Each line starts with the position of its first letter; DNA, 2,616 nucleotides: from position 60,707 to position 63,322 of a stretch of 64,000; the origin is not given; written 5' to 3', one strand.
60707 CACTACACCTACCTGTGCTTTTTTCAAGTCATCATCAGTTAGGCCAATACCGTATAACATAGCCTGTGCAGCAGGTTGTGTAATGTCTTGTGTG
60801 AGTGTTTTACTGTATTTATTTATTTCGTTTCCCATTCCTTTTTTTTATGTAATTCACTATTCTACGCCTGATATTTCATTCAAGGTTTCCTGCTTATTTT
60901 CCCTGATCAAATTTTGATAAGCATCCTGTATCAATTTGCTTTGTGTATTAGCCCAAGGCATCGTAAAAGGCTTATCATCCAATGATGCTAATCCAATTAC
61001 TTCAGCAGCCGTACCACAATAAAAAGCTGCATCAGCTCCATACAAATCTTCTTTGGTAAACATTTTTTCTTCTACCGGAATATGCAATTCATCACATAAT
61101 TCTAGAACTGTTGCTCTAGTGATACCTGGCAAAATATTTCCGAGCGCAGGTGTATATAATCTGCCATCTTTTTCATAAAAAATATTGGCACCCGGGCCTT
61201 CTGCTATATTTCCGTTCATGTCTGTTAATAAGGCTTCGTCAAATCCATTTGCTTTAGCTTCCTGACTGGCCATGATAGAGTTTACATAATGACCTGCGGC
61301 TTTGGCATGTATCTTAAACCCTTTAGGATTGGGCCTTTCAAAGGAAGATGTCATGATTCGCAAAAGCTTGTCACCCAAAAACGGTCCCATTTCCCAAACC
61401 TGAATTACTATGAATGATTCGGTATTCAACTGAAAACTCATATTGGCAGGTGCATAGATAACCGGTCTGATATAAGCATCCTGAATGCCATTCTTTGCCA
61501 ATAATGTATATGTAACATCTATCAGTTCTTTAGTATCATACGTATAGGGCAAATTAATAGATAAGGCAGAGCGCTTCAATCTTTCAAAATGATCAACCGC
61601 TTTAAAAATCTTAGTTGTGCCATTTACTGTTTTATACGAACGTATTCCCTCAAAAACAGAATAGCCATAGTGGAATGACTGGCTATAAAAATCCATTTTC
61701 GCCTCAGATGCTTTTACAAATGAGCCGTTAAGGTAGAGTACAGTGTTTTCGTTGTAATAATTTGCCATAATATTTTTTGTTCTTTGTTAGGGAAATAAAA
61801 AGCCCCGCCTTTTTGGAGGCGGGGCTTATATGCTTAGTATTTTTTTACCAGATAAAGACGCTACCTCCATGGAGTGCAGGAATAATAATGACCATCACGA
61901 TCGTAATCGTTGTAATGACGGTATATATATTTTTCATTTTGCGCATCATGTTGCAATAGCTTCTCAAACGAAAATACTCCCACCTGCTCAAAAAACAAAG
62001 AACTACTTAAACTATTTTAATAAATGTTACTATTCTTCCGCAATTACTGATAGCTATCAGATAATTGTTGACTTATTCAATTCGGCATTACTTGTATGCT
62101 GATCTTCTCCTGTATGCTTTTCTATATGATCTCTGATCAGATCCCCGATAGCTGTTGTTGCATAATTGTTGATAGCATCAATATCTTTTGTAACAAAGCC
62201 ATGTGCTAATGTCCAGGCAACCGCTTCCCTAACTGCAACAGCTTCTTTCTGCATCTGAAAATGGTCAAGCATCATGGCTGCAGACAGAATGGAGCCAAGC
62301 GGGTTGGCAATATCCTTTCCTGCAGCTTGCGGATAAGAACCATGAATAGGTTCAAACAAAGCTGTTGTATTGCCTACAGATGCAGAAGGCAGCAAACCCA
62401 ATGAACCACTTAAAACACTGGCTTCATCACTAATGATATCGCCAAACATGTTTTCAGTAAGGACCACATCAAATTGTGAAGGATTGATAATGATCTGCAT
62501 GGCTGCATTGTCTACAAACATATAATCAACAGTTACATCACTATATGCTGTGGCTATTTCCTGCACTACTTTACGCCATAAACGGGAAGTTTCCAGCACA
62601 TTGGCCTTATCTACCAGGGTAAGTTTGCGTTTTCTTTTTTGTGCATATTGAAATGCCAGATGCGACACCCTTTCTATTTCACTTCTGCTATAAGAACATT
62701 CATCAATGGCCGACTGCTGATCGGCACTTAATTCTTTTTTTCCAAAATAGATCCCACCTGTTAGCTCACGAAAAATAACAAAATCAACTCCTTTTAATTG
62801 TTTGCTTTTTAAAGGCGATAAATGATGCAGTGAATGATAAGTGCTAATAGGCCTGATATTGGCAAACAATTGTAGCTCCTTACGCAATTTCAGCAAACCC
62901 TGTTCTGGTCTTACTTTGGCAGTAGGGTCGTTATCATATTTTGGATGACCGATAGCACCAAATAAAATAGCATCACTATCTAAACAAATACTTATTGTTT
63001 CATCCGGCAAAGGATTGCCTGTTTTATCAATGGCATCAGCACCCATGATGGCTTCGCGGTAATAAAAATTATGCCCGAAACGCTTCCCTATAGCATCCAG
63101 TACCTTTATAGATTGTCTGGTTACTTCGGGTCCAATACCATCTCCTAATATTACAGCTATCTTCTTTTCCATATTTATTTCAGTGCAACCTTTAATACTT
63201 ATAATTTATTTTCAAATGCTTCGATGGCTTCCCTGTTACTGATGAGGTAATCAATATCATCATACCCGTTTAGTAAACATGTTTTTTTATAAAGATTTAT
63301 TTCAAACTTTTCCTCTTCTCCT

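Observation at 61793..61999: Unannotated Ile/Thr/Val leader peptide plus terminator: a ribosome-mediated attenuator between leuB and ilvE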

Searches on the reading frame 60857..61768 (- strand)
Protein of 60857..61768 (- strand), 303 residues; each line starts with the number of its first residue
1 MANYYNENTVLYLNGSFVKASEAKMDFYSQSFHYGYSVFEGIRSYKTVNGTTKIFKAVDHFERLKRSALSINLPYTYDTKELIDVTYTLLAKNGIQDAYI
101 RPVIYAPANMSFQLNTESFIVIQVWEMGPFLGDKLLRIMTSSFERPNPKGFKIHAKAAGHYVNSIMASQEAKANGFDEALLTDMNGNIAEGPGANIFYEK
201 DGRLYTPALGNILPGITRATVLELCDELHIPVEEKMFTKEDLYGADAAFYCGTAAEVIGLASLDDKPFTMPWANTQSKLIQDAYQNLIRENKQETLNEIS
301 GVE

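Call 8: find_related_loci(query=window:60857-61768:-, collection=genome_contigs, flank=4000)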
Query window:60857-61768:- (303 aa) in genome_contigs; peptide patterns used: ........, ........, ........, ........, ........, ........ (x = any residue, [..] = any of these).
135 stretches matched a pattern; 100 encode a relative of the query (tblastn E <= 1e-3); the best 80 are kept; 80 distinct loci.
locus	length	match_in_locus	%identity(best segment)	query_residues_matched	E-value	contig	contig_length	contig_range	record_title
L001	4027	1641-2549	94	1-303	0e+0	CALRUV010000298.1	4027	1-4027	MAG: Chitinophaga pinensis isolate JJ-MEM4D-83-3-mx-bin667 genome assembly, contig: JJ-MEM4D-83-C2000, whole genome shot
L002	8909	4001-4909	82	1-303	7e-178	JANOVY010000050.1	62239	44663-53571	MAG: Bacteroidota bacterium isolate VAR_35_metabat_537 VAR_35_k141_41721, whole genome shotgun sequence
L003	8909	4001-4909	80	1-303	5e-172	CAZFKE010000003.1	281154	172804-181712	MAG TPA_asm: uncultured Sediminibacterium sp. isolate SRP285395_co2_410 genome assembly, contig: NODE_31_length_281154_c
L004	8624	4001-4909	82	1-303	1e-171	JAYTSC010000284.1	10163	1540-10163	MAG: Bacteroidota bacterium isolate GFS_4933 GFS_4933_283, whole genome shotgun sequence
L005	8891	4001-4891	81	1-297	1e-171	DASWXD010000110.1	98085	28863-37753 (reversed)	MAG TPA_asm: Sediminibacterium sp. isolate SMAG_U3675 k141_44359, whole genome shotgun sequence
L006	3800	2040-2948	80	1-303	2e-178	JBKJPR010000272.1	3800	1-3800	MAG: Sediminibacterium sp. isolate ant_bin.467 k117_4750443, whole genome shotgun sequence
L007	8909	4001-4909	80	1-303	2e-171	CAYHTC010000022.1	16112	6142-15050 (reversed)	MAG TPA_asm: uncultured Sediminibacterium sp. isolate ERP119705_co15_171 genome assembly, contig: NODE_3812_length_16112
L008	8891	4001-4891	81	1-297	2e-171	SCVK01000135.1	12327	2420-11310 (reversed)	MAG: Chitinophagaceae bacterium isolate GW715_bin.51 GW715_bin.51-44765, whole genome shotgun sequence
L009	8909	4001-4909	79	1-303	5e-171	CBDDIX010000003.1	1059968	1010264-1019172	MAG: Sediminibacterium sp. isolate 88c32828-438c-4402-9610-0bf4f82d8354 genome assembly, contig: contig_3, whole genome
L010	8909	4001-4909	83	1-303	4e-170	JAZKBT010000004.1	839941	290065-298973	MAG: Bacteroidota bacterium isolate ADI_H3L2_122-bin003 ADIH3L2_B003_0_000000000004, whole genome shotgun sequence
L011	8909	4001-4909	78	1-303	3e-169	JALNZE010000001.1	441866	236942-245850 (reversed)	MAG: Chitinophagaceae bacterium isolate SO_2017_GW3 bin 34 scaffold_22_c1_OW296A_2017, whole genome shotgun sequence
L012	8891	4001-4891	80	1-297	8e-169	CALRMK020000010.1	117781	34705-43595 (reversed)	MAG: Caulobacter sp. UNC279MFTsu5.1 isolate JJ-K9-75-7-m2-bin58 genome assembly, contig: JJ-SLHB4-253-C25, whole genome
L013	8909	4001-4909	78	1-303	6e-169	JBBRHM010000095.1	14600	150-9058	MAG: Chitinophagales bacterium isolate Co_metawrap_2710 Cmw_2710_k141_1394265_length_14600_cov_9.9975, whole genome shot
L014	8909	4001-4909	80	1-303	4e-168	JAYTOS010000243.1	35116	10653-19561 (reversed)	MAG: Bacteroidota bacterium isolate GFS_4189 GFS_4189_242, whole genome shotgun sequence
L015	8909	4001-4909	78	1-303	2e-166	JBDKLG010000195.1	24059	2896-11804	MAG: Bacteroidota bacterium isolate hopbrook_2019_sw_WHONDRS-S19S_0012_B_bin.8 scaffold_1060512, whole genome shotgun se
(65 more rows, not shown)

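Call 13: search_protein_families(library=ncbifam, proteins=[window:60857-61768:-], max_evalue=1e-10)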
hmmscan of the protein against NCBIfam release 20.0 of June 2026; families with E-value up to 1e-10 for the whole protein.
window:60857-61768:- (303 aa): 17 families
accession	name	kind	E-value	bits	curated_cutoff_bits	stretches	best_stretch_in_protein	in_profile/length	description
NF005146.0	PRK06606.1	equivalog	3.2e-81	272.6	279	1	6-295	4-299/307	branched-chain amino acid transaminase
TIGR01122.1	ilvE_I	equivalog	2.3e-77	260.1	245.55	1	12-294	1-290/298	branched-chain-amino-acid transaminase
NF005726.0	PRK07544.1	equivalog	2.7e-63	213.8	396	1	3-293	5-293/295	branched-chain amino acid aminotransferase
NF006185.0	PRK08320.1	subfamily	1.8e-57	194.7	363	1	9-292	3-287/292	branched-chain amino acid aminotransferase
NF009126.0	PRK12479.1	equivalog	4.1e-45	154.2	518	1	7-292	2-288/299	branched-chain-amino-acid transaminase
NF005800.0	PRK07650.1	equivalog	6.4e-41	140.5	308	1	10-293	2-281/290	aminodeoxychorismate lyase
NF009896.0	PRK13356.1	equivalog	6e-40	137.2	262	1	6-270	5-268/287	branched-chain amino acid aminotransferase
NF009897.0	PRK13357.1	equivalog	3.2e-34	118.3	307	1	14-287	46-339/358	branched-chain amino acid aminotransferase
TIGR01123.1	ilvE_II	equivalog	5.1e-32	111.1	250.05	1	17-272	6-279/313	branched-chain-amino-acid transaminase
NF005209.0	PRK06680.1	subfamily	9e-31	106.8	320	1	8-290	2-283/286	D-amino-acid transaminase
TIGR01121.1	D_amino_aminoT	equivalog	3.7e-30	105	277.45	1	163-287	150-274/276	D-amino-acid transaminase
NF009066.0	PRK12400.1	equivalog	1.4e-24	87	538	1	23-287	21-281/290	D-amino-acid transaminase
TIGR03461.1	pabC_Proteo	equivalog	1.5e-17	63.7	176.85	1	165-269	146-251/262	aminodeoxychorismate lyase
NF004761.0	PRK06092.1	equivalog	1.1e-16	60.9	260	1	164-269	147-253/268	aminodeoxychorismate lyase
NF006734.0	PRK09266.1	subfamily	2.6e-16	59.7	202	1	60-286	48-264/270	hypothetical protein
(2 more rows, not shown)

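Call 53: list_cluster_members(proteins=[window:61848-61949:-, window:60857-61768:-, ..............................])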
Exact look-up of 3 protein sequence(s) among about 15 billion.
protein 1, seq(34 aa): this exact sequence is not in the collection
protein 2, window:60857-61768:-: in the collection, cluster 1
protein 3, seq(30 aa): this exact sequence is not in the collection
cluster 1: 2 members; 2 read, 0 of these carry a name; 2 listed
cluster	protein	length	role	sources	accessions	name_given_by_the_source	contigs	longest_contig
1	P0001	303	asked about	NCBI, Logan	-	-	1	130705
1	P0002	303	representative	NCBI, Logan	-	-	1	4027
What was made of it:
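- Tried and rejected: It is not in the protein collection (call 53).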

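Call 54: find_encoding_contigs(protein=window:60857-61768:-, flank=10000, max_places=3)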
Protein window:60857-61768:- (303 aa): 2 contigs read that carry it; 1 place shown.
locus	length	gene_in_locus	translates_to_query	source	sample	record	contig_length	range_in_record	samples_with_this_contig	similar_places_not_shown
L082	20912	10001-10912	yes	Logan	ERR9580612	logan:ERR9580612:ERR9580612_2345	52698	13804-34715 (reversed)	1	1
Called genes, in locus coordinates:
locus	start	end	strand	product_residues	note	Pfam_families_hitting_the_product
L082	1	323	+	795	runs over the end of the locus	PF00989:PAS, PF13426:PAS_9, PF00989:PAS, PF01590:GAF, PF13185:GAF_2, PF08447:PAS_3, PF00512:HisKA, PF02518:HATPase_c, +4 more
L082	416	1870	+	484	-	PF00072:Response_reg, PF00989:PAS, PF13426:PAS_9, PF07730:HisKA_3 (faint), PF02518:HATPase_c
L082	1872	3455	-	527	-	PF07969:Amidohydro_3 (weak), PF01979:Amidohydro_1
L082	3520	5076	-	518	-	-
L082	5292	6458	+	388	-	PF00682:HMGL-like, PF22617:HCS_D2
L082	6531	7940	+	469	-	PF00330:Aconitase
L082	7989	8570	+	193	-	PF00694:Aconitase_C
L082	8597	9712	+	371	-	PF00180:Iso_dh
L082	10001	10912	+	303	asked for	PF01063:Aminotran_4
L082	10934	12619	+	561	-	PF00920:ILVD_EDD_N, PF24877:ILV_EDD_C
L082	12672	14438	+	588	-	PF02776:TPP_enzyme_N, PF00205:TPP_enzyme_M, PF02775:TPP_enzyme_C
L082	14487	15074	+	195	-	PF01842:ACT, PF22629:ACT_AHAS_ss, PF13710:ACT_5 (faint), PF10369:ALS_ss_C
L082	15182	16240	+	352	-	PF07991:KARI_N, PF01450:KARI_C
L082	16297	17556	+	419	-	PF00291:PALP, PF00585:Thr_dehydrat_C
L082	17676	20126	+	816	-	PF00696:AA_kinase, PF22468:ACT_9, PF01842:ACT (weak), PF13840:ACT_7, PF22468:ACT_9, PF03447:NAD_binding_3, PF00742:Homoserine_dh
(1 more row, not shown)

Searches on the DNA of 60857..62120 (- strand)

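Call 7: search_rna_families(source=window, start=61700, end=62120, threshold=evalue, max_evalue=10, show_alignments=3)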
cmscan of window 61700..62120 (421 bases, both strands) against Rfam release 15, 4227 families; matches with E-value up to 10: 43.
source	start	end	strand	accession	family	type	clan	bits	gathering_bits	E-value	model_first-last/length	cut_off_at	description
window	61795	61911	-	RF01859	Phe_leader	Cis-reg; leader;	-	27.1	55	0.017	1-125/125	no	Phenylalanine leader peptide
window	61748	61839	+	RF00121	MicC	Gene; sRNA;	-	24.5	90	0.18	1-123/123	no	MicC RNA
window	61794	61932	-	RF00506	Thr_leader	Cis-reg; leader;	-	24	55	0.023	1-118/118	no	Threonine operon leader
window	61791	61963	-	RF02079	STnc180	Gene; sRNA;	-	22.9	50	0.021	1-208/208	no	Enterobacterial sRNA STnc180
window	61711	61833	+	RF02618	SSRC34_2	Gene; sRNA;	-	22.5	48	0.2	1-125/125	no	Streptococcus sRNA 34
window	61771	61846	+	RF01770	rimP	Cis-reg; leader;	-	22.5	47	0.21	1-102/102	no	Gammaprotebacteria rimP leader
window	61796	61922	-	RF02986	FuFi-1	Gene; sRNA;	-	20.6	59.6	0.019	1-175/175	no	FuFi-1 RNA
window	61799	61858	-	RF01393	isrJ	Gene; sRNA;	-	20.4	37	0.17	1-75/75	no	isrJ Hfq binding RNA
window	61758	61832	-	RF02900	AaHKsRNA82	Gene; sRNA;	-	19.8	51.4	1.7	1-81/81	no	Aggregatibacter sRNA 82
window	61754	61830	+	RF01820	RsaE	Gene; sRNA;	-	19.6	79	0.64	1-112/112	no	RNA Staph. aureus E (RoxS)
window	61787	61939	-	RF00557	L10_leader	Cis-reg; leader;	-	19.5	44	0.54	1-138/138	no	Ribosomal protein L10 leader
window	61793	61949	-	RF04182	GibS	Gene; sRNA;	-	19.2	115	2.4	1-142/142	no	GibS sRNA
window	61735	61830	+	RF02450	ncr1175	Gene; sRNA;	-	19.1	60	0.44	1-110/110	no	Bacillus sRNA ncr1175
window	61725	61831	+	RF02705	B_rapa_snoR775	Gene; snRNA; snoRNA; HACA-box;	-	19.1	64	3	1-127/127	no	Brassica rapa small nucleolar RNA 775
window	61794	61881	-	RF02837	anti-hemB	Gene; sRNA;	-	18.9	49.5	0.046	1-81/81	no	Burkholderia RNA 7 (anti-hemB)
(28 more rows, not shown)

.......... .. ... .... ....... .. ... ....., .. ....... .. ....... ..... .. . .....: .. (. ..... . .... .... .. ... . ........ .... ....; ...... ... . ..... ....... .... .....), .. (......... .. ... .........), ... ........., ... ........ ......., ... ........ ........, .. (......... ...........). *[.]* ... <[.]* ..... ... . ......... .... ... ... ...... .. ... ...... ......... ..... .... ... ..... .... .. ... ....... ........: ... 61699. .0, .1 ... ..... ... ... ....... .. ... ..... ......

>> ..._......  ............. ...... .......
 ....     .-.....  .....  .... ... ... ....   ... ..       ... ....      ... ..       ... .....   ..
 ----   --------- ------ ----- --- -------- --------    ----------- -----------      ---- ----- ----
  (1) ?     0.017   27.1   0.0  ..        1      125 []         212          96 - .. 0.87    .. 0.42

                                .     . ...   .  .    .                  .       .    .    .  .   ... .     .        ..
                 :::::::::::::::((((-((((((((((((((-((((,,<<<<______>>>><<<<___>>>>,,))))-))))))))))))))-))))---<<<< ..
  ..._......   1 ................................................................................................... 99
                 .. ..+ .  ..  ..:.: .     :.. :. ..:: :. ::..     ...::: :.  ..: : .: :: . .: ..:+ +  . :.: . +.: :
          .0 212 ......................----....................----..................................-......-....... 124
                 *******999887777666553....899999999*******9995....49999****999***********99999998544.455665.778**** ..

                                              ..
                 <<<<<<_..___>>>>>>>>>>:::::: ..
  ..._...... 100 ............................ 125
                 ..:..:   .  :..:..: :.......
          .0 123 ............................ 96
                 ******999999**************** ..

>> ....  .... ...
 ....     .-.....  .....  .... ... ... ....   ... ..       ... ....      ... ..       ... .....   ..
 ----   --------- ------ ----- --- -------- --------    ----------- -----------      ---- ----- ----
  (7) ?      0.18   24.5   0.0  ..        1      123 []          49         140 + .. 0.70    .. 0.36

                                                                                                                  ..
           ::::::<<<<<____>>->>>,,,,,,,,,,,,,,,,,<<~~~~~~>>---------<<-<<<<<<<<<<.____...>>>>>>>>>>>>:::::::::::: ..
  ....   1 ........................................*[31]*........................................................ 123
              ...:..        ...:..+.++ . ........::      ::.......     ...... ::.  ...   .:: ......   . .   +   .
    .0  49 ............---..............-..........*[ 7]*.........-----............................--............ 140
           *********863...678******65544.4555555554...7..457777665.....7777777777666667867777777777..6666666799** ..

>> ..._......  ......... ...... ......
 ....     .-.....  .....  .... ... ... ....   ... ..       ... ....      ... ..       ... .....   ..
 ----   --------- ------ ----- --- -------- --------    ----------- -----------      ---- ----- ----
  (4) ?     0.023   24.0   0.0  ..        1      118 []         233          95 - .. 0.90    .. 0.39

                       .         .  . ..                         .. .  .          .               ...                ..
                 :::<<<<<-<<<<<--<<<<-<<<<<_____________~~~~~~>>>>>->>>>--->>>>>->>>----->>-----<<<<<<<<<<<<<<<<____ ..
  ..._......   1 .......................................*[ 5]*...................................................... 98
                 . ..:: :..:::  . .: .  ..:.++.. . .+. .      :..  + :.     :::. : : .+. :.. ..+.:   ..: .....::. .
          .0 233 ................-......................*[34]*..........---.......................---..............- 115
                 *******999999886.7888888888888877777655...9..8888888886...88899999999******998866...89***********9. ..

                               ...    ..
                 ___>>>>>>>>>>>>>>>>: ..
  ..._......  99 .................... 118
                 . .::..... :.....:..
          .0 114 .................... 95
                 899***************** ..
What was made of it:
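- On Rfam leader families (Thr_leader, Phe_leader, Trp_leader, Leu_leader, His_leader, Bacteroid-trp): The best sub-threshold scores are Phe_leader 27.1 against 55, Thr_leader 24.0 against 55 and Trp_leader 16.5 against 41 (call 7).
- Closest known: Rfam amino-acid leader families. Different: These matches come mainly from the terminator (call 7).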

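Call 60: search_rna_families(sources=[L002, L019, L030, L035, L059, L062, L068, L074, L076, L077, L079, L056], threshold=gathering)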
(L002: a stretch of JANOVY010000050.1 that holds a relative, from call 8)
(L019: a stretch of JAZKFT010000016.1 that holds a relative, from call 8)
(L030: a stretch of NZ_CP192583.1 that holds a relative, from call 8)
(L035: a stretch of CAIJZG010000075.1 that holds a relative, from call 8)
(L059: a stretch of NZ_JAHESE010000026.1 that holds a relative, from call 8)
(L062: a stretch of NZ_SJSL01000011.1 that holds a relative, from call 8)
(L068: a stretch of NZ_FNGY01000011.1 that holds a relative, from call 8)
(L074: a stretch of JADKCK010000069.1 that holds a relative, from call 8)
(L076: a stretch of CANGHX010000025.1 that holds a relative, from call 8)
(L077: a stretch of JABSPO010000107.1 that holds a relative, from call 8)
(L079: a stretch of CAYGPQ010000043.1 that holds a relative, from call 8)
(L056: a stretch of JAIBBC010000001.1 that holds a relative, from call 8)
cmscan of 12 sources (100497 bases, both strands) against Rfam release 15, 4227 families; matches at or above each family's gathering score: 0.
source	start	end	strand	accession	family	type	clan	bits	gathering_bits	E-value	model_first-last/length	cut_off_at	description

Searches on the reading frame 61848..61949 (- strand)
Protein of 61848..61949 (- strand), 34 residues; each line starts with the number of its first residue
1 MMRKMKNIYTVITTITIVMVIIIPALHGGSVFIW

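Call 50: search_protein_families(library=pfam, proteins=[window:61848-61949:-], max_evalue=10)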
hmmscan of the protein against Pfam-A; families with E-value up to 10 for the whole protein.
seq(34 aa): 2 families
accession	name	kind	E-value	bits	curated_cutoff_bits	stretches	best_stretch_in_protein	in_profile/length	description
PF14015.11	DUF4231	-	0.045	14.6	24.7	1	2-28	10-36/103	Protein of unknown function (DUF4231)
PF08046.16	IlvGEDA_leader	-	0.057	13.5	25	1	5-24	1-21/32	IlvGEDA operon leader peptide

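Call 51: search_protein_families(library=ncbifam, proteins=[window:61848-61949:-], max_evalue=10)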
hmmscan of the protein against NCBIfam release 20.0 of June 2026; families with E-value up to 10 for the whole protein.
seq(34 aa): 1 family
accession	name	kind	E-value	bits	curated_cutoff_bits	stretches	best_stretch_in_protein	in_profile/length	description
TIGR03061.1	pip_yhgE_Nterm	subfamily_domain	0.13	11.8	96.15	1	9-34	8-32/164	YhgE/Pip family protein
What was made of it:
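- There is no hit to any peptide family at threshold (calls 50, 51).
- Tried and rejected: Only the E. coli control matches (calls 50, 51).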

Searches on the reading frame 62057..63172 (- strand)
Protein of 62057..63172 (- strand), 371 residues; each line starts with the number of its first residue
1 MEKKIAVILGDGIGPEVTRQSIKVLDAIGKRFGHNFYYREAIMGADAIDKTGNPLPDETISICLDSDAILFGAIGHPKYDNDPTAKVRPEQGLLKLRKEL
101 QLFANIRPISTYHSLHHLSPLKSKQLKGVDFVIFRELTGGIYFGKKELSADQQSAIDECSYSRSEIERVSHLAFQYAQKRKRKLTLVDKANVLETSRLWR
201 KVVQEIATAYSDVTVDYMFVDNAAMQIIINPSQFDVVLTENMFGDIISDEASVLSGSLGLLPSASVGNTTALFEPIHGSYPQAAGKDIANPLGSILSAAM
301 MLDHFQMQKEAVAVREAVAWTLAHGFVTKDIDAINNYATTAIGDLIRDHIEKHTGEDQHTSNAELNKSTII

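Call 13: search_protein_families(library=ncbifam, proteins=[window:62057-63172:-], max_evalue=1e-10)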
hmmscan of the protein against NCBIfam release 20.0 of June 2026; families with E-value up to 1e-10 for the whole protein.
window:62057-63172:- (371 aa): 16 families
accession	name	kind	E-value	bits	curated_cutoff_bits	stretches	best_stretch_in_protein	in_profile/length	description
TIGR00169.1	leuB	equivalog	4.3e-135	450.3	353.2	1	4-335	1-336/349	3-isopropylmalate dehydrogenase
TIGR02088.1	LEU3_arch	subfamily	1.4e-93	313.7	409.8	1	5-332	1-311/324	isopropylmalate/isohomocitrate dehydrogenases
NF040619.1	AksF_Meth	equivalog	1.5e-90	303.7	500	1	3-333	2-332/343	homoisocitrate dehydrogenase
NF002898.0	PRK03437.1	equivalog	4.5e-85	286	393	1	3-350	5-345/347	3-isopropylmalate dehydrogenase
NF040626.1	AksF2_Meth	equivalog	1.4e-82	277.6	540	1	3-351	2-331/333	homoisocitrate dehydrogenase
NF006529.0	PRK08997.1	equivalog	2.6e-72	243.6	510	1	1-335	2-322/335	isocitrate dehydrogenase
TIGR02089.1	TTC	equivalog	2.6e-71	240.4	470.4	1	3-346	4-348/352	tartrate dehydrogenase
NF040855.1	iso_homocit_dh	equivalog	1.1e-68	232.1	680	1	4-335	3-306/345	isocitrate--homoisocitrate dehydrogenase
NF006673.0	PRK09222.1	equivalog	6.1e-66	223.3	509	1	2-334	4-321/482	NADP-dependent isocitrate dehydrogenase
NF006048.0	PRK08194.1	equivalog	3.9e-64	217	501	1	3-347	4-346/352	tartrate dehydrogenase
TIGR02924.1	ICDH_alpha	equivalog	1.9e-56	192.1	561.35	1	95-332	83-315/473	isocitrate dehydrogenase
TIGR00175.1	mito_nad_idh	equivalog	1.1e-52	179.3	432.4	1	3-334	4-320/334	isocitrate dehydrogenase (NAD(+))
NF005036.0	PRK06451.1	equivalog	5.4e-44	150.6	484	2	212-333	267-388/412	NADP-dependent isocitrate dehydrogenase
TIGR00183.1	prok_nadp_idh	equivalog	6.2e-39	134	567.3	2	196-335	260-397/417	isocitrate dehydrogenase (NADP(+))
NF005425.0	PRK07006.1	equivalog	1.1e-37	129.9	490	1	207-340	269-402/416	NADP-dependent isocitrate dehydrogenase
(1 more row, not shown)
